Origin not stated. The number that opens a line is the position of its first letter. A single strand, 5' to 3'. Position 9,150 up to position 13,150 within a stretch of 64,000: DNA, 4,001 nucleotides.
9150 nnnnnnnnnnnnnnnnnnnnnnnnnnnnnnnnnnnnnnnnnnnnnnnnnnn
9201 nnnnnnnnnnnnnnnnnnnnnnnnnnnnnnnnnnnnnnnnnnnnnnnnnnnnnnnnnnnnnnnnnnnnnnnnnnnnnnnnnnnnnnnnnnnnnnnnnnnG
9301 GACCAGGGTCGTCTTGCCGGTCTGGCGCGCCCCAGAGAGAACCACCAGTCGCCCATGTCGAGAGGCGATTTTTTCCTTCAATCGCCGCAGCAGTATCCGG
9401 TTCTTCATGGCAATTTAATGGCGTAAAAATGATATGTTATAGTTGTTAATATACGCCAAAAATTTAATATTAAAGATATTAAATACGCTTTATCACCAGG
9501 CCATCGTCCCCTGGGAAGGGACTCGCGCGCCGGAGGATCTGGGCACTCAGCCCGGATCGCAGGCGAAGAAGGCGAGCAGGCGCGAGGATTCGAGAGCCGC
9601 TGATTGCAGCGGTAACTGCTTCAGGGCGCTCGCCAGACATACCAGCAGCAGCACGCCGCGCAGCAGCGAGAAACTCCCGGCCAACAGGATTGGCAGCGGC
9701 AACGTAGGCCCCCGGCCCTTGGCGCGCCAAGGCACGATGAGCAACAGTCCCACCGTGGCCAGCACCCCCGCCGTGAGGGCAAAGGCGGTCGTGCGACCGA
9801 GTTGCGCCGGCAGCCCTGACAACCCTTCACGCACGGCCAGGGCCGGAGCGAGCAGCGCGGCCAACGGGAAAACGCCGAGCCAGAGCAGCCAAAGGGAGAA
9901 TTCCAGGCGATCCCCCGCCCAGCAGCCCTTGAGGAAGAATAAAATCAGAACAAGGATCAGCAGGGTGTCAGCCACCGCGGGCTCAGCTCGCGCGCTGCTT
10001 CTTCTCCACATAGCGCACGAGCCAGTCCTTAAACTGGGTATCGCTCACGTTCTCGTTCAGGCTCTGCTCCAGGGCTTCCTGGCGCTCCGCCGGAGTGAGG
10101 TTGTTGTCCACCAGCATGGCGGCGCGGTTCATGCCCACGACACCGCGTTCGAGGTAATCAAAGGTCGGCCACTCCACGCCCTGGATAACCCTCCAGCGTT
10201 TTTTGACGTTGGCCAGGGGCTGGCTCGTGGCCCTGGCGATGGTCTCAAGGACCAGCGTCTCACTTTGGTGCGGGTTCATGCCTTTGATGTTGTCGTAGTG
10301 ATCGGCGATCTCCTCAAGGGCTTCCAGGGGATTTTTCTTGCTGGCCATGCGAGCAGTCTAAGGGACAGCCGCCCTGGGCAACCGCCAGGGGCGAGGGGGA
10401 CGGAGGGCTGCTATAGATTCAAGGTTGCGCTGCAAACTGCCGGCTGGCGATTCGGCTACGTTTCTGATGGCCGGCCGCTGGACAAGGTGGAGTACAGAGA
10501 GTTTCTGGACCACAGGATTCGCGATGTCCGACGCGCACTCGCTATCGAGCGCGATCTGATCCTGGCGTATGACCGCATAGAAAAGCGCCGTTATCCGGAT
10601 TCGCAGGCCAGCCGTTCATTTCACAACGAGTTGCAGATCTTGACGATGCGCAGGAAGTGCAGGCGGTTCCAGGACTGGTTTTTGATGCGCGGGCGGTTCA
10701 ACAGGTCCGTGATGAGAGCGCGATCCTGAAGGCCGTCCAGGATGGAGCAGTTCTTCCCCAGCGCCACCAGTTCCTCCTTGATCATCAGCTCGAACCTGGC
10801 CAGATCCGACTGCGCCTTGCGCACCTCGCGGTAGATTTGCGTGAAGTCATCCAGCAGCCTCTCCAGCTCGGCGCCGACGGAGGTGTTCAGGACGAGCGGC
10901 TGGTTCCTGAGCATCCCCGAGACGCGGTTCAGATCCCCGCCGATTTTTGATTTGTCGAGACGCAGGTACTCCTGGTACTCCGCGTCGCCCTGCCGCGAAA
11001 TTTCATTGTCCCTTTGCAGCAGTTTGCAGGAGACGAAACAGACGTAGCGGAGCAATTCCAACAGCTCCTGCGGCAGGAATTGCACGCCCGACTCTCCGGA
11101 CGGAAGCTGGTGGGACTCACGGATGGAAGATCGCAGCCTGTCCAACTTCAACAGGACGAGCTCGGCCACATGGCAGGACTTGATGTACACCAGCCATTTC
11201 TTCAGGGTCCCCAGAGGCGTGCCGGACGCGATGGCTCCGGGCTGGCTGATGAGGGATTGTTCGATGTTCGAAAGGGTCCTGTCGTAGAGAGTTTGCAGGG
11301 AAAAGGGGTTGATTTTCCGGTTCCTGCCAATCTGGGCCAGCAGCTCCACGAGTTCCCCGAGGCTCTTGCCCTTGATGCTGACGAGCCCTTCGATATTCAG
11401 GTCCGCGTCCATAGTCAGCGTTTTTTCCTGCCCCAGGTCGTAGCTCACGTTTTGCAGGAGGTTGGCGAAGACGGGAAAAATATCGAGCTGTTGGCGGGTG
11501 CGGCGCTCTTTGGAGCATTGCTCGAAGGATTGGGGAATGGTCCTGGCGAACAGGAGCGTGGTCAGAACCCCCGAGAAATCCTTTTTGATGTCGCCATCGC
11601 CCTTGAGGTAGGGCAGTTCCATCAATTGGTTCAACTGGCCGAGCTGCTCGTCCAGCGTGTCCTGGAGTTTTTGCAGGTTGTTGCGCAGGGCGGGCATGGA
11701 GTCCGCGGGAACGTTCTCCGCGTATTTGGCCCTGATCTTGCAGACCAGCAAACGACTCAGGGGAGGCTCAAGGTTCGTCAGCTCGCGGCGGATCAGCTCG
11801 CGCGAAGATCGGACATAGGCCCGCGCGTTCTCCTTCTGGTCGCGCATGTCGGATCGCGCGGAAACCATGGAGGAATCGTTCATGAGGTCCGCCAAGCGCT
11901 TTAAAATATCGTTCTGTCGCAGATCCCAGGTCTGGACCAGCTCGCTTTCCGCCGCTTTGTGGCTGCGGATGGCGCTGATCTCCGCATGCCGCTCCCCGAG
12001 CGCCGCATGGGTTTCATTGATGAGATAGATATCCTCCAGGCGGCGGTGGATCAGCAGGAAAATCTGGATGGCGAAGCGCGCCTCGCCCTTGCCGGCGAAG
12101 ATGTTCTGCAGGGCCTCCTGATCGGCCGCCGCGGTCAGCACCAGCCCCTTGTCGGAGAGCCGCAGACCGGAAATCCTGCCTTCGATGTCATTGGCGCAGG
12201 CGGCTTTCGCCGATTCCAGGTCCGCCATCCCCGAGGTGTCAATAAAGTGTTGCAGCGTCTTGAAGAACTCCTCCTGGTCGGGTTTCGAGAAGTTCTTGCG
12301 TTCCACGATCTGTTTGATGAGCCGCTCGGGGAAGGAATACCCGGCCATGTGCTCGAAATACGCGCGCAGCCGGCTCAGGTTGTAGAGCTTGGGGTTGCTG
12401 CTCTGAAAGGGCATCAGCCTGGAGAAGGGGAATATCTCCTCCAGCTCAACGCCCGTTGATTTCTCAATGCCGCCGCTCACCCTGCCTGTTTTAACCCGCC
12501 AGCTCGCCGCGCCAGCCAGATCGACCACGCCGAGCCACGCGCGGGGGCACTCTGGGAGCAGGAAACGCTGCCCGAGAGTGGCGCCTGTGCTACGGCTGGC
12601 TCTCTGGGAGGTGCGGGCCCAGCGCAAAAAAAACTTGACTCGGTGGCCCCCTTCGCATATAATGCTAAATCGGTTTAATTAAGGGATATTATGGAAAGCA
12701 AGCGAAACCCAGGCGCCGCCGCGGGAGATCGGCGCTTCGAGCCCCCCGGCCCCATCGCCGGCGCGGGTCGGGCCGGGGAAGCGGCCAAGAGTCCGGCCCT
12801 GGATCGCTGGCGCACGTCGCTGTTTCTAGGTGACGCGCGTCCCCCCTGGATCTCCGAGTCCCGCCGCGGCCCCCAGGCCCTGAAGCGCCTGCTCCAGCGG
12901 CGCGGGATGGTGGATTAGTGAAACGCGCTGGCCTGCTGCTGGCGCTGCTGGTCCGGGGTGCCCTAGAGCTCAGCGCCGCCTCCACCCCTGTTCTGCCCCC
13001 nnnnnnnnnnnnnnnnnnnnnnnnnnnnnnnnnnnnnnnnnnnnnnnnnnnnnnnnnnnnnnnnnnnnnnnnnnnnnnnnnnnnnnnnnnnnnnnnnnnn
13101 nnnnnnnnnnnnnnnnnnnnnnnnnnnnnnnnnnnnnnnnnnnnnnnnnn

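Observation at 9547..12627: Uncharacterised three-gene operon: 668-aa all-helical protein, 121-aa protein and a 4-TM membrane protein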

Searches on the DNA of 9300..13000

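Call 52: search_rna_families(source=window, start=9300, end=13000, threshold=evalue, max_evalue=1)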
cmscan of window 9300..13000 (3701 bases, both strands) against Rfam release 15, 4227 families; matches with E-value up to 1: 1.
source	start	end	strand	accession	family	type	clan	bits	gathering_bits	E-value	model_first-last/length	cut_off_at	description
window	9615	9652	-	RF03131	L25-Gammaproteobacteria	Cis-reg; leader;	-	20.3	34.1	0.57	1-26/26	no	L25-Gammaproteobacteria ribosomal protein leader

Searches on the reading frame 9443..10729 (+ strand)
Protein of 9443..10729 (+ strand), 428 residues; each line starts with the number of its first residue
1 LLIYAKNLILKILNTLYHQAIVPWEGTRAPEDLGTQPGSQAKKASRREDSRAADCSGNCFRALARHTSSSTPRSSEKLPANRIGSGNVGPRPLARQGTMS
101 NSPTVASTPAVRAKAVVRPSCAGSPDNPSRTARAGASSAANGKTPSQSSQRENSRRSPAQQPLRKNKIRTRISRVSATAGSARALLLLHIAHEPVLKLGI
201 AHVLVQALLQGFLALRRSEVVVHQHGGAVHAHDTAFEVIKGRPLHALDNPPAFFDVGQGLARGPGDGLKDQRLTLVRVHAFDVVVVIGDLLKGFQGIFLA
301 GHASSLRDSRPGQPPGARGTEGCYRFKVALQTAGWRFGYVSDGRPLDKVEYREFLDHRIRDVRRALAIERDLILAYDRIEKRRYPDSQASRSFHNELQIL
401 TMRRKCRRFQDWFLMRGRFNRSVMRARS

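Call 87: search_protein_families(library=pfam, proteins=[window:9443-10729:+], max_evalue=1)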
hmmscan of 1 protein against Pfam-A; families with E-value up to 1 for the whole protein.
window:9443-10729:+ (428 aa): 1 family
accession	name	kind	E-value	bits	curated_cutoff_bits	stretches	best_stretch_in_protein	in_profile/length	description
PF14103.11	DUF4276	-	0.11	13.1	30.2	1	372-413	149-188/192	Domain of unknown function (DUF4276)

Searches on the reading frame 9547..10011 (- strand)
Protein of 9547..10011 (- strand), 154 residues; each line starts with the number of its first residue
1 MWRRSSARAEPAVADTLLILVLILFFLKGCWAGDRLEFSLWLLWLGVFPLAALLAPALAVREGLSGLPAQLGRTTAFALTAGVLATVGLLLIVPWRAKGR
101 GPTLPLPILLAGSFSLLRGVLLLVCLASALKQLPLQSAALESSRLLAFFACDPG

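Call 3: search_protein_families(library=pfam, proteins=[window:9547-10011:-], max_evalue=1)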
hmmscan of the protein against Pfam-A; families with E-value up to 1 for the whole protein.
window:9547-10011:- (154 aa): 2 families
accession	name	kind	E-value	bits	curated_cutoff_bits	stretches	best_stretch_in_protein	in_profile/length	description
PF02674.22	Colicin_V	-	3.4e-06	27.5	29.3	1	15-150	2-140/144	Colicin V production protein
PF14991.11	MLANA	-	0.17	12.5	27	1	4-31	17-44/117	Protein melan-A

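Call 4: search_protein_families(library=padloc, proteins=[window:9547-10011:-], max_evalue=1)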
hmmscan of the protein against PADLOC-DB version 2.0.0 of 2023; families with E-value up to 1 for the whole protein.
window:9547-10011:- (154 aa): 0 families

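Call 5: search_protein_families(library=ncbifam, proteins=[window:9547-10011:-], max_evalue=1)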
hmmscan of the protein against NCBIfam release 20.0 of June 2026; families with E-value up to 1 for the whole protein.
window:9547-10011:- (154 aa): 2 families
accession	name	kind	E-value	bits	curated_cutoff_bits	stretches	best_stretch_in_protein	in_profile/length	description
NF045617.1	mostly_LP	subfamily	0.1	12.8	43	1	17-38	2-23/119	putative T6SS immunity periplasmic lipoprotein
TIGR02887.1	spore_ger_x_C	subfamily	0.94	8.4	163.25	0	17-36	5-24/371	Ger(x)C family spore germination protein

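Call 66: find_related_loci(query=window:9547-10011:-, collection=metagenome_contigs, flank=5000)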
Query window:9547-10011:- (154 aa) in metagenome_contigs; peptide patterns used: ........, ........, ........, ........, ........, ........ (x = any residue, [..] = any of these).
600 stretches matched a pattern, but none encodes a relative of the query by tblastn (E <= 1e-3).

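Call 77: search_dna_similar(query=window:9547-10011:-, collection=plasmids, mode=protein, max_evalue=0.01, max_rows=10)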
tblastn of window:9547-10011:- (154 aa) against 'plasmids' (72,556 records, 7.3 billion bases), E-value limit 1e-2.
No match.

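Call 80: search_protein_families(library=phrogs, proteins=[window:9547-10011:-], max_evalue=0.1)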
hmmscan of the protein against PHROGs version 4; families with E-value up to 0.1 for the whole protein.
window:9547-10011:- (154 aa): 0 families

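Call 90: search_solved_structures(query=window:9550-10011:-, max_evalue=1)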
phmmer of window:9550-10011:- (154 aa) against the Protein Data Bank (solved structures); distinct sequences matched with E-value up to 1: 1.
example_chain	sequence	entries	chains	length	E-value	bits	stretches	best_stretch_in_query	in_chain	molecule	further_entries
5ayp_A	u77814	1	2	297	0.62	13.1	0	63-111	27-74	Farnesyl diphosphate synthase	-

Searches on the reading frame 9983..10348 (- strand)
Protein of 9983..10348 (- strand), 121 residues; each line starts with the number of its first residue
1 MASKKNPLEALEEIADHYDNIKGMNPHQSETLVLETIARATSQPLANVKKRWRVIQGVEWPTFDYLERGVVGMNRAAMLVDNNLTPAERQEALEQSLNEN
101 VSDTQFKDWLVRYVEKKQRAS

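Call 3: search_protein_families(library=pfam, proteins=[window:9983-10348:-], max_evalue=1)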
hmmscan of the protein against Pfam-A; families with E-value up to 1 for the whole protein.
window:9983-10348:- (121 aa): 0 families

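Call 4: search_protein_families(library=padloc, proteins=[window:9983-10348:-], max_evalue=1)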
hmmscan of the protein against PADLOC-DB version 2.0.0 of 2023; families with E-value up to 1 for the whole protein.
window:9983-10348:- (121 aa): 1 family
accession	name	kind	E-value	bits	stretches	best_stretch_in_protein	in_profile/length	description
PDLC00267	PtuA1|PtuA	-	0.014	12.5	1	81-119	162-200/438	AAA ATPase domain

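Call 5: search_protein_families(library=ncbifam, proteins=[window:9983-10348:-], max_evalue=1)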
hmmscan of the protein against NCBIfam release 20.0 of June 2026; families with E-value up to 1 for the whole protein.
window:9983-10348:- (121 aa): 0 families

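Call 9: find_homologous_proteins(query=window:9983-10348:-)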
Query window:9983-10348:- (121 aa): 1 proteins with E <= 0.001 among 16 candidates.
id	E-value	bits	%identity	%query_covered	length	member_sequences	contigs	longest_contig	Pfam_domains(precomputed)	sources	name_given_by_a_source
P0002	1.2e-73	262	100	100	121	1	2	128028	-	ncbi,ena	-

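Call 11: find_encoding_contigs(protein=P0002, flank=10000)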
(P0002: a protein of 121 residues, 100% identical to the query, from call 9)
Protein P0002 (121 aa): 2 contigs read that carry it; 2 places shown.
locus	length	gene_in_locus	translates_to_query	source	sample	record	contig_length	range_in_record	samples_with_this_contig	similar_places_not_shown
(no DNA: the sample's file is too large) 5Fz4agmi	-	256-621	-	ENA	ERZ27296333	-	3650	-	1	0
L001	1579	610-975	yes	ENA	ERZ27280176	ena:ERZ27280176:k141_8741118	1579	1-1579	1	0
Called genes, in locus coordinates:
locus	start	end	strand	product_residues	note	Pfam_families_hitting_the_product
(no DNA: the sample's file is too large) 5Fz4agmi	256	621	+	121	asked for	-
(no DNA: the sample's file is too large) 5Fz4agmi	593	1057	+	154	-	PF02674:Colicin_V (weak)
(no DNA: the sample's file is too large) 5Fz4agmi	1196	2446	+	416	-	PF13173:AAA_14, PF13635:DUF4143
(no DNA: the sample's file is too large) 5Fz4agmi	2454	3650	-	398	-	?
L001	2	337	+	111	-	?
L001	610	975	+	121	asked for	-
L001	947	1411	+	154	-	PF02674:Colicin_V (weak)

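Call 54: predict_structure(protein=window:9986-10348:-)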
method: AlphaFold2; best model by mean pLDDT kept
length: 121 residues; sequences in the alignment: 1
mean_pLDDT: 71.0   pTM: 0.59
mean pLDDT of the five models: 71.0, 66.5, 63.1, 60.2, 55.2
residues with pLDDT >= 90: 0; 70-90: 73; 50-70: 40; < 50: 8
segments of 3 or more residues with pLDDT < 50: 1-3, 54-57
pLDDT, mean of each block of 10 residues (from residue 1): 62 79 78 84 81 51 67 63 69 71 73 74 54
secondary structure, 60 per line:
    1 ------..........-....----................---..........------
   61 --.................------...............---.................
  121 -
elements in order: H7-16 H18-21 H26-41 H45-54 H63-79 H86-100 H104-120

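Call 80: search_protein_families(library=phrogs, proteins=[window:9983-10348:-], max_evalue=0.1)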
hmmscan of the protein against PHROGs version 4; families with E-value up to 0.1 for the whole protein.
window:9983-10348:- (121 aa): 0 families

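Call 81: search_dna_similar(query=window:9983-10348:-, collection=phages, mode=protein, max_evalue=0.1, max_rows=10)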
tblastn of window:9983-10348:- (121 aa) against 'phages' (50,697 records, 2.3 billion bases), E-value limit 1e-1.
No match.

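Call 82: search_dna_similar(query=window:9983-10348:-, collection=plasmids, mode=protein, max_evalue=0.1, max_rows=10)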
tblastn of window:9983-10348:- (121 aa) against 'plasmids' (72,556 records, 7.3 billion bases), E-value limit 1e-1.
No match.

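Call 89: search_solved_structures(query=window:9986-10348:-, max_evalue=1)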
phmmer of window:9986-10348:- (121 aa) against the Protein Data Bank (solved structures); distinct sequences matched with E-value up to 1: 2.
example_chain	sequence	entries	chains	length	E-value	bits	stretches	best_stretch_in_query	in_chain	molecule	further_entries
6s20_C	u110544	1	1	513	0.13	15.7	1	7-95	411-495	N-acetylgalactosamine-6-O-sulfatase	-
5i97_A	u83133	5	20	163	0.84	13.1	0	25-62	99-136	Conjugal transfer protein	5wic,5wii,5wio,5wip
